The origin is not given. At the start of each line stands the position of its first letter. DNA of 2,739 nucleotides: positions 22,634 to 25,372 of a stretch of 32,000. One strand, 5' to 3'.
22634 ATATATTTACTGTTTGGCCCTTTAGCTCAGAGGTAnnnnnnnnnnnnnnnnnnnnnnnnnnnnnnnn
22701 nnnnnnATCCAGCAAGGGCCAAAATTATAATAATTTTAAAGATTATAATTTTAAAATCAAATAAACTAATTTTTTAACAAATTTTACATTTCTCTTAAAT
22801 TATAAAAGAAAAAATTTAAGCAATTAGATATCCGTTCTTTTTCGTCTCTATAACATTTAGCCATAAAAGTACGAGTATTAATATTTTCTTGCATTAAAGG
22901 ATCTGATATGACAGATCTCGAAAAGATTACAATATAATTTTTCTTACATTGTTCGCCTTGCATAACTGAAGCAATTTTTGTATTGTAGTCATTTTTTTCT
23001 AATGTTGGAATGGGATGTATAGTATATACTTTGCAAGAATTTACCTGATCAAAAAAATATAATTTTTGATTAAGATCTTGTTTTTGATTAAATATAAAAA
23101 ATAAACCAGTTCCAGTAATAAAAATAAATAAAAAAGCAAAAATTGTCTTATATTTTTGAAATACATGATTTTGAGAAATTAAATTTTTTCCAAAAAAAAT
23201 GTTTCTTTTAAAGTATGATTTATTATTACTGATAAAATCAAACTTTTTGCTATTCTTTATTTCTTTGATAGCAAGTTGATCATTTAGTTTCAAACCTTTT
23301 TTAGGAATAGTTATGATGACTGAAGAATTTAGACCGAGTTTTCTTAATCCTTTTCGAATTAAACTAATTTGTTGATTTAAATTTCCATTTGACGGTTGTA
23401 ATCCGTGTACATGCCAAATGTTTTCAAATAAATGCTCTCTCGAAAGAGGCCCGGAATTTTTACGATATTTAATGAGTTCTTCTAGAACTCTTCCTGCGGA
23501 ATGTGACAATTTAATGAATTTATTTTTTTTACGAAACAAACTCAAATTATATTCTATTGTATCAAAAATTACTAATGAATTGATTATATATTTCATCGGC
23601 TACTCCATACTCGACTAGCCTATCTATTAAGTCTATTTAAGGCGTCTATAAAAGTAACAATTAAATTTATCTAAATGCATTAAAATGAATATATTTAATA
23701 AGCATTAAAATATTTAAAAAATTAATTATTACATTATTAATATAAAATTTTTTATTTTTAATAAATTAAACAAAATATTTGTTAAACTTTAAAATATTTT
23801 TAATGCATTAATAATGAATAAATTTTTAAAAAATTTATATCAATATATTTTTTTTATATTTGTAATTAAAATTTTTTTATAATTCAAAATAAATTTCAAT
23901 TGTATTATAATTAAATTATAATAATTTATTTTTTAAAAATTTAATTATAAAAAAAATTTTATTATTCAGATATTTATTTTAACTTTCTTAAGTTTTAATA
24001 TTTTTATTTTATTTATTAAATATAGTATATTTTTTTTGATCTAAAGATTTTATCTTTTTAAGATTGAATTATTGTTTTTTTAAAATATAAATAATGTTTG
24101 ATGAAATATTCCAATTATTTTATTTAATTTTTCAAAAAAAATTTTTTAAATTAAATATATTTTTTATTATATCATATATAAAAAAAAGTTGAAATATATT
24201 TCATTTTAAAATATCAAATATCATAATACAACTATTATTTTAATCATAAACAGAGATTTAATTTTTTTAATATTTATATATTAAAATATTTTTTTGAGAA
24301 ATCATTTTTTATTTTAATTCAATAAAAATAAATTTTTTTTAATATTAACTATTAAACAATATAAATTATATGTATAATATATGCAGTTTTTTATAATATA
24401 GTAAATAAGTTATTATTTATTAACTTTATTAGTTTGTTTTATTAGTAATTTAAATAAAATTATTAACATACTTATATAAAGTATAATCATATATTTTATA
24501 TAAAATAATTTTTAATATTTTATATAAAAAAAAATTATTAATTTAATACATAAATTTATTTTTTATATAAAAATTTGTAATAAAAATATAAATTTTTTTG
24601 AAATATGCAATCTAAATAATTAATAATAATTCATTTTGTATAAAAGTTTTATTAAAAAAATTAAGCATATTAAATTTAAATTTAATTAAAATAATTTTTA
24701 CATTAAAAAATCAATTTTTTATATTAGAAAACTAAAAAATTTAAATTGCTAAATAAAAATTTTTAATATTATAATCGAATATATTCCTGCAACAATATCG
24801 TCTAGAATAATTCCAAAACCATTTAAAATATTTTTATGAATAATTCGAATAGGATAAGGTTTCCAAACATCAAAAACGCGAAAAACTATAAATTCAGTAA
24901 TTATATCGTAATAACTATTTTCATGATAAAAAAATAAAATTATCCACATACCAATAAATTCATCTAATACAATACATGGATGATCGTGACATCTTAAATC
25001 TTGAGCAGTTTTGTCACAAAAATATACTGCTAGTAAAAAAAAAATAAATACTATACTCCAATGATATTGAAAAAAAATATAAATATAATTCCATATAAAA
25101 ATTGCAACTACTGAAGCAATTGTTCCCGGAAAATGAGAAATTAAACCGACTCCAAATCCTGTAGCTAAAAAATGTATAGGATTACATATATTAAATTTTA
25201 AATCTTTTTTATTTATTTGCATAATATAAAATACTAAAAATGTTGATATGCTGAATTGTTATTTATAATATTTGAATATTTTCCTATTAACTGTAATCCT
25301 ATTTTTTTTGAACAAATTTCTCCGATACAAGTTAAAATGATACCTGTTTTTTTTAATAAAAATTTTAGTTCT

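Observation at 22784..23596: Orphan ToxR/CadC-type membrane-bound one-component regulator in an otherwise pure housekeeping, reduced genome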

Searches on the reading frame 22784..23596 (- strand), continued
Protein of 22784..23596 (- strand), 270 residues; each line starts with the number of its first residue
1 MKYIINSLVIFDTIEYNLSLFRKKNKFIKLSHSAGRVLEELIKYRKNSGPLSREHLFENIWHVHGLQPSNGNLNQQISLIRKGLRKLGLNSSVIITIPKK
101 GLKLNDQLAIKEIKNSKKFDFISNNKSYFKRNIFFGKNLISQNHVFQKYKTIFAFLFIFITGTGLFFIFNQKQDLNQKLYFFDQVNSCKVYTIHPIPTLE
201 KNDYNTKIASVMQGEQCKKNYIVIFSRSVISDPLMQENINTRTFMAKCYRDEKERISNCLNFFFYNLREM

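Call 75: search_protein_representatives(protein=window:22784-23596:-)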
Query: 270 residues. Proteins with E-value up to 0.001 (for the whole library): 1089; up to 1e-10: 218; up to 1e-30: 8. The best 150 are listed.
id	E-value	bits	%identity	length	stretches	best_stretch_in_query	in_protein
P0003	3.2e-95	334.9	67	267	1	1-265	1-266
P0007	6.1e-58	212.8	42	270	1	1-266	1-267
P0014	5.2e-54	199.9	43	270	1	1-266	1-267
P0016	5.0e-53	196.7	43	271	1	1-269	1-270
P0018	1.3e-50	188.8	49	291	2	1-111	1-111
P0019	2.4e-50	187.9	51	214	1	1-213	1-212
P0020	1.6e-49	185.2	41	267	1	1-266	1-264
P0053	3.7e-35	138.1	90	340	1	184-255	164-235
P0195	5.4e-23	98.2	32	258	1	1-266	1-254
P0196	1.7e-21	93.3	36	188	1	86-267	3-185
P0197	3.0e-21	92.5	28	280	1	3-265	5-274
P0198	2.8e-20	89.3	30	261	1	1-266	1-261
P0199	1.4e-19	87.0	29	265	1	1-268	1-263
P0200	2.5e-19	86.2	29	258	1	1-266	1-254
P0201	3.6e-18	82.4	29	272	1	1-261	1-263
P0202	3.8e-18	82.3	31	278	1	1-264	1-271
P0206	1.0e-17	80.9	29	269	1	1-267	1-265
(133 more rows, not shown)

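Call 76: list_cluster_members(proteins=[P0195, P0197, P0198, P0199, P0201, P0202, P0206])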
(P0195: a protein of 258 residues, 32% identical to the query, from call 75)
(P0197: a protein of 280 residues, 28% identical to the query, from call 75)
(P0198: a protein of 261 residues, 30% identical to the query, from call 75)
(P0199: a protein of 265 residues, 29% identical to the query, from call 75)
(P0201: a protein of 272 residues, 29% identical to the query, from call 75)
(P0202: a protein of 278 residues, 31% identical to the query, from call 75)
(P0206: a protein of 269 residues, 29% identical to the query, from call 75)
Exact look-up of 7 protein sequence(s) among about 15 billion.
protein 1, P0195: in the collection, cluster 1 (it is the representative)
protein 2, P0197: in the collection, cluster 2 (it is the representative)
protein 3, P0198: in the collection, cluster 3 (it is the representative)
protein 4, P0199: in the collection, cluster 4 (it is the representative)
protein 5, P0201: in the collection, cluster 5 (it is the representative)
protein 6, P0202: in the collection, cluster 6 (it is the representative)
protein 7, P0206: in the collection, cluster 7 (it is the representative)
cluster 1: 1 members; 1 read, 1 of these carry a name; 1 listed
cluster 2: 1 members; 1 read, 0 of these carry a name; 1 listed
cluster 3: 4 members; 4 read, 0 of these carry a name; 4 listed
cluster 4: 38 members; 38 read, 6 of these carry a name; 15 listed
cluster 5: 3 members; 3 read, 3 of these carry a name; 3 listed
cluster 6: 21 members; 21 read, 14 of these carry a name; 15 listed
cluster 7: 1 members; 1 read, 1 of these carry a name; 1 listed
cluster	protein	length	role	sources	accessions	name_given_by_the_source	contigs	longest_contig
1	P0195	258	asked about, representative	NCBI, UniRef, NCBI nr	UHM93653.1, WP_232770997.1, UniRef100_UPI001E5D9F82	winged helix-turn-helix domain-containing protein [Rahnella victoriana] | winged helix-turn-helix domain-containing protein n=1 Tax=Rahnella victoriana ... | helix-turn-helix domain-containing protein [Rahnella victoriana]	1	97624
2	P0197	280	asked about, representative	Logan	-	-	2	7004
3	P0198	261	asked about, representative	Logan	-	-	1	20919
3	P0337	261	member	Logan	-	-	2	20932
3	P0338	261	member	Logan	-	-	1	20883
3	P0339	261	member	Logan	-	-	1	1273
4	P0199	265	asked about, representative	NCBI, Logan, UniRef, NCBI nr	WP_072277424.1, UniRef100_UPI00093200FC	winged helix-turn-helix domain-containing protein [Erwinia persicina] | winged helix-turn-helix domain-containing protein n=1 Tax=Erwinia persicina TaxID=55211 ...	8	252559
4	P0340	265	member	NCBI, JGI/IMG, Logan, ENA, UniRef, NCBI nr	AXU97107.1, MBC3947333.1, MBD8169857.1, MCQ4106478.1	hypothetical protein CI789_19015 [Erwinia persicina] | winged helix-turn-helix domain-containing protein n=1 Tax=Erwinia persicina TaxID=55211 ... | winged helix-turn-helix domain-containing protein [Erwinia persicina]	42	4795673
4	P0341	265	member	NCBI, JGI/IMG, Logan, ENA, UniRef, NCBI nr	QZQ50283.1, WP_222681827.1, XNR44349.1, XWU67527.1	winged helix-turn-helix domain-containing protein [Erwinia persicina] | winged helix-turn-helix domain-containing protein n=1 Tax=Erwinia persicina TaxID=55211 ...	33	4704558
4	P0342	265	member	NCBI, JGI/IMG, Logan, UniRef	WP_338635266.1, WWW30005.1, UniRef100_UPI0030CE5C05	winged helix-turn-helix domain-containing protein [Erwinia persicina] | winged helix-turn-helix domain-containing protein n=1 Tax=Erwinia persicina TaxID=55211 ...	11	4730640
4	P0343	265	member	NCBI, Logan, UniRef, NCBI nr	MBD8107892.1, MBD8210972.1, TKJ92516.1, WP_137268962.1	winged helix-turn-helix domain-containing protein [Erwinia persicina] | Winged helix-turn-helix domain-containing protein n=1 Tax=Erwinia persicina TaxID=55211 ...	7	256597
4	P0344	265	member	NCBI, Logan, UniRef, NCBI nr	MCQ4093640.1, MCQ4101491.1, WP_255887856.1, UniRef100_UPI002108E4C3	winged helix-turn-helix domain-containing protein [Erwinia persicina] | winged helix-turn-helix domain-containing protein n=1 Tax=Erwinia persicina TaxID=55211 ...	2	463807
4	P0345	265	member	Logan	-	-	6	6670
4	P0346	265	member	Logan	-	-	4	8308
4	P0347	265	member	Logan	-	-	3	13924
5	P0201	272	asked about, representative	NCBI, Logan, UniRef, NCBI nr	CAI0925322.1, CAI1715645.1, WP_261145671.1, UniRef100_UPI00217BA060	DNA-binding transcriptional activator CadC [Serratia entomophila] | winged helix-turn-helix domain-containing protein n=1 Tax=Serratia entomophila ... | winged helix-turn-helix domain-containing protein [Serratia entomophila]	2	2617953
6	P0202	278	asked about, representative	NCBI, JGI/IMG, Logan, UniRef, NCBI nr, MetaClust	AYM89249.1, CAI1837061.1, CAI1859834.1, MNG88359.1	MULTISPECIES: winged helix-turn-helix domain-containing protein [Serratia] | DNA-binding winged helix-turn-helix (wHTH) protein | winged helix-turn-helix domain-containing protein n=1 Tax=Serratia TaxID=613 ...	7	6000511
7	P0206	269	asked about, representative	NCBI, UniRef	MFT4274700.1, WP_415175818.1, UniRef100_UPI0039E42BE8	MAG: winged helix-turn-helix domain-containing protein [Pantoea sp.] | winged helix-turn-helix domain-containing protein n=1 Tax=Pantoea sp. TaxID=69393 ...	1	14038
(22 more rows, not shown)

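Call 81: search_solved_structures(query=A2, max_evalue=0.01, show_alignments=3)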
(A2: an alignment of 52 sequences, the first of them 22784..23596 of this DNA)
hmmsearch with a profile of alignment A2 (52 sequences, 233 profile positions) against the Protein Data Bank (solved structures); distinct sequences matched with E-value up to 0.01: 4.
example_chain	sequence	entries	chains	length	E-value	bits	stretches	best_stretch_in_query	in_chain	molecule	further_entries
8b4b_W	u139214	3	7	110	1.1e-14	57.6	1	1-106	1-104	Cholera toxin transcriptional activator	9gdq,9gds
8b4c_D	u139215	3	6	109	1.2e-14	57.6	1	1-105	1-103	Cholera toxin transcriptional activator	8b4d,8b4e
7nmb_A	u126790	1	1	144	1.7e-13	53.8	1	2-108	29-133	Cholera toxin transcriptional activator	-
5ju7_A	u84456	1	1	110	1.8e-05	27.5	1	44-104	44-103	Transcriptional activator CadC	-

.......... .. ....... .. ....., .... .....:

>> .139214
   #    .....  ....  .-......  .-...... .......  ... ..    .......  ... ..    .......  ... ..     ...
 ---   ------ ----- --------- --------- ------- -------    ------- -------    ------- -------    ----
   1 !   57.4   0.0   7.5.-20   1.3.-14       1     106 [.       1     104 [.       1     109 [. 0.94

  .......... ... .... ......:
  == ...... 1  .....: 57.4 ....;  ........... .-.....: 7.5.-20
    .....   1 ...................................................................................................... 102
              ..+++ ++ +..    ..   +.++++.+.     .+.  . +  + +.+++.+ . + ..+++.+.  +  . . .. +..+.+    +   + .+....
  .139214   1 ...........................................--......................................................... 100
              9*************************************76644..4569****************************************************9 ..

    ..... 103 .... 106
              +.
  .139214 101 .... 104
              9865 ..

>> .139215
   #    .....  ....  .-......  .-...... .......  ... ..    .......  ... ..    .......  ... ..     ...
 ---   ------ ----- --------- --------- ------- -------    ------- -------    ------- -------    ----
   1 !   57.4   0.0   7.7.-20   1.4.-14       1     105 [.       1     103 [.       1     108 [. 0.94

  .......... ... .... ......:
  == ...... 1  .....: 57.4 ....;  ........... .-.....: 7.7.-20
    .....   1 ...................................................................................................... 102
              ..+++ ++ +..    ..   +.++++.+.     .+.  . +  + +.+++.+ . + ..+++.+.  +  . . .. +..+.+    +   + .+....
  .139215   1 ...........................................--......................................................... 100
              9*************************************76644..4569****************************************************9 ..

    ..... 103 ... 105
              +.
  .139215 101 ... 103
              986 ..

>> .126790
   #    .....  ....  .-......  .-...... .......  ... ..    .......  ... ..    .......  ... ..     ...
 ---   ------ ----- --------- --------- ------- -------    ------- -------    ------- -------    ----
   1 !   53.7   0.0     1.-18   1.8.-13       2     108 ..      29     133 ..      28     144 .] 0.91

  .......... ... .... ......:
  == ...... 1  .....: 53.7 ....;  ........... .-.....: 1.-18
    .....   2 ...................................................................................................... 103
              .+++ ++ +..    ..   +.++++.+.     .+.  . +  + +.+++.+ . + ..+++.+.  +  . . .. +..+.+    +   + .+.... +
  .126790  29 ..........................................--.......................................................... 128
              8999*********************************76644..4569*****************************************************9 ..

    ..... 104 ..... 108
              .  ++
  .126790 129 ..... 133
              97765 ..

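Call 92: list_cluster_members(proteins=[window:22787-23596:-])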
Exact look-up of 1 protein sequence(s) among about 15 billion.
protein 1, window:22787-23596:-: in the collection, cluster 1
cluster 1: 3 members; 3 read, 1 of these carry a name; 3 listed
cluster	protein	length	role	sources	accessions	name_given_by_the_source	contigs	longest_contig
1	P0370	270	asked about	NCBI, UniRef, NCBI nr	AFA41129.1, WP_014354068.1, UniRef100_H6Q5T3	hypothetical protein WIGMOR_0291 [Wigglesworthia glossinidia endosymbiont of Glossina ... | OmpR/PhoB-type domain-containing protein n=1 Tax=Wigglesworthia glossinidia endosymbiont ... | winged helix-turn-helix domain-containing protein [Wigglesworthia glossinidia]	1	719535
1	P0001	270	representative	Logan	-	-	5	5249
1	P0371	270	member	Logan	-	-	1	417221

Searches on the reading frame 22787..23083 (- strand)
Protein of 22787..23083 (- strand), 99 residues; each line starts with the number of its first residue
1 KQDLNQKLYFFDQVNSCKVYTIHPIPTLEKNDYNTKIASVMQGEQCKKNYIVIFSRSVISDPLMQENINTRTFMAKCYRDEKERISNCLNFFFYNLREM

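Call 38: predict_structure(alignment_id=A3)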
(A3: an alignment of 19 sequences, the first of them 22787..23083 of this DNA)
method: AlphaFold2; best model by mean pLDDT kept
length: 99 residues; sequences in the alignment: 19
mean_pLDDT: 80.9   pTM: 0.70
mean pLDDT of the five models: 80.9, 78.9, 78.2, 77.9, 77.1
residues with pLDDT >= 90: 29; 70-90: 51; 50-70: 15; < 50: 4
segments of 3 or more residues with pLDDT < 50: 1-3
pLDDT, mean of each block of 10 residues (from residue 1): 65 91 87 87 87 83 65 89 90 64
secondary structure, 60 per line:
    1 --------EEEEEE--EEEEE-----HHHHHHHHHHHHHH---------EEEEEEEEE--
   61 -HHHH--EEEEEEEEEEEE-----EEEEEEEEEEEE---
elements in order: E9-14 E17-21 H27-40 E50-58 H62-65 E68-79 E85-96

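Call 45: fold_search(model_id=the predicted structure, library=pdb)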
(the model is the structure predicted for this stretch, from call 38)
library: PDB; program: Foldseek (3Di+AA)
matches with E <= 10: 795; with E <= 0.001: 0
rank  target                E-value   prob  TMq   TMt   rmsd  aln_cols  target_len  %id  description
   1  5jen_A                4.6e-02  0.47  0.32  0.19   9.0       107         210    9  Crystal structure of the anti-sigma factor RsiV bound to lysozyme (released 2016-09-07)
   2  6utc                  6.7e-02  0.96  0.47  0.50   5.3        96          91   16  Intra-chain disulfide bonded ToxR periplasmic domain from Vibrio vulnificus (released 2020-06-17)
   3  3nja_B                9.7e-02  0.30  0.24  0.23  14.7        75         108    8  The crystal structure of the PAS domain of a GGDEF family protein from Chromobacterium violaceum ATCC 12472. (released 2010-08-18)
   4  8h1s_B                1.2e-01  0.35  0.31  0.22   7.2        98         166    5  Crystal structure of apo-LptDE complex (released 2023-10-11)
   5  8h1r_B                1.2e-01  0.35  0.28  0.18   7.5        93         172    6  Crystal structure of LptDE-YifL complex (released 2023-10-25)
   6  3nja_C                1.2e-01  0.23  0.23  0.22  14.7        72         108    8  The crystal structure of the PAS domain of a GGDEF family protein from Chromobacterium violaceum ATCC 12472. (released 2010-08-18)
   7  3nja_A                1.5e-01  0.23  0.23  0.22  14.6        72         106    8  The crystal structure of the PAS domain of a GGDEF family protein from Chromobacterium violaceum ATCC 12472. (released 2010-08-18)
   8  7ksf                  1.8e-01  0.66  0.31  0.05   5.0        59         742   14  Crystal structure of Prototype Foamy Virus Protease-Reverse Transcriptase (native) (released 2021-08-11)
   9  3nja_D                1.9e-01  0.21  0.24  0.23  14.8        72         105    8  The crystal structure of the PAS domain of a GGDEF family protein from Chromobacterium violaceum ATCC 12472. (released 2010-08-18)
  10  7kse                  2.0e-01  0.51  0.28  0.05   4.1        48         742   12  Crystal structure of Prototype Foamy Virus Protease-Reverse Transcriptase CSH mutant (selenomethionine-labeled) (released 2021-08-11)
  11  8p0w_J                2.3e-01  0.33  0.30  0.17  20.5        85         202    9  Structure of the human Commander complex COMMD ring (released 2024-03-20)
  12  6j7n                  2.9e-01  0.25  0.30  0.14   9.1        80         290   16  Crystal structure of toxin TglT (unusual type guanylyltransferase-like toxin, Rv1045) mutant D82A co-expressed with TakA (released 2020-05-13)
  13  5iva_B                2.9e-01  0.21  0.27  0.20   7.7        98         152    6  The LPS Transporter LptDE from Pseudomonas aeruginosa, core complex (released 2016-05-18)
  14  9dre_B                3.1e-01  0.23  0.23  0.14   6.6        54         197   13  Crystal structure of ADP-ribose diphosphatase from Klebsiella pneumoniae (ADP bound, P21 form) (released 2024-10-02)
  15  9dt6_H                3.8e-01  0.28  0.23  0.14   6.2        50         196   10  Crystal structure of ADP-ribose diphosphatase from Klebsiella pneumoniae (CMP bound, P21 form) (released 2024-10-09)
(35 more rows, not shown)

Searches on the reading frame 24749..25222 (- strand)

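Call 44: search_protein_families(library=pfam, proteins=[window:24749-25222:-], max_evalue=0.00001)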
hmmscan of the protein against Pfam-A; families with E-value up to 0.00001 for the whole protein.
window:24749-25222:- (157 aa): 1 family
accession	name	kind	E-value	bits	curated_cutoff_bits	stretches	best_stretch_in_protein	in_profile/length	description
PF04608.18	PgpA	-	5.1e-38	130.6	28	1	18-156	1-140/141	Phosphatidylglycerophosphatase A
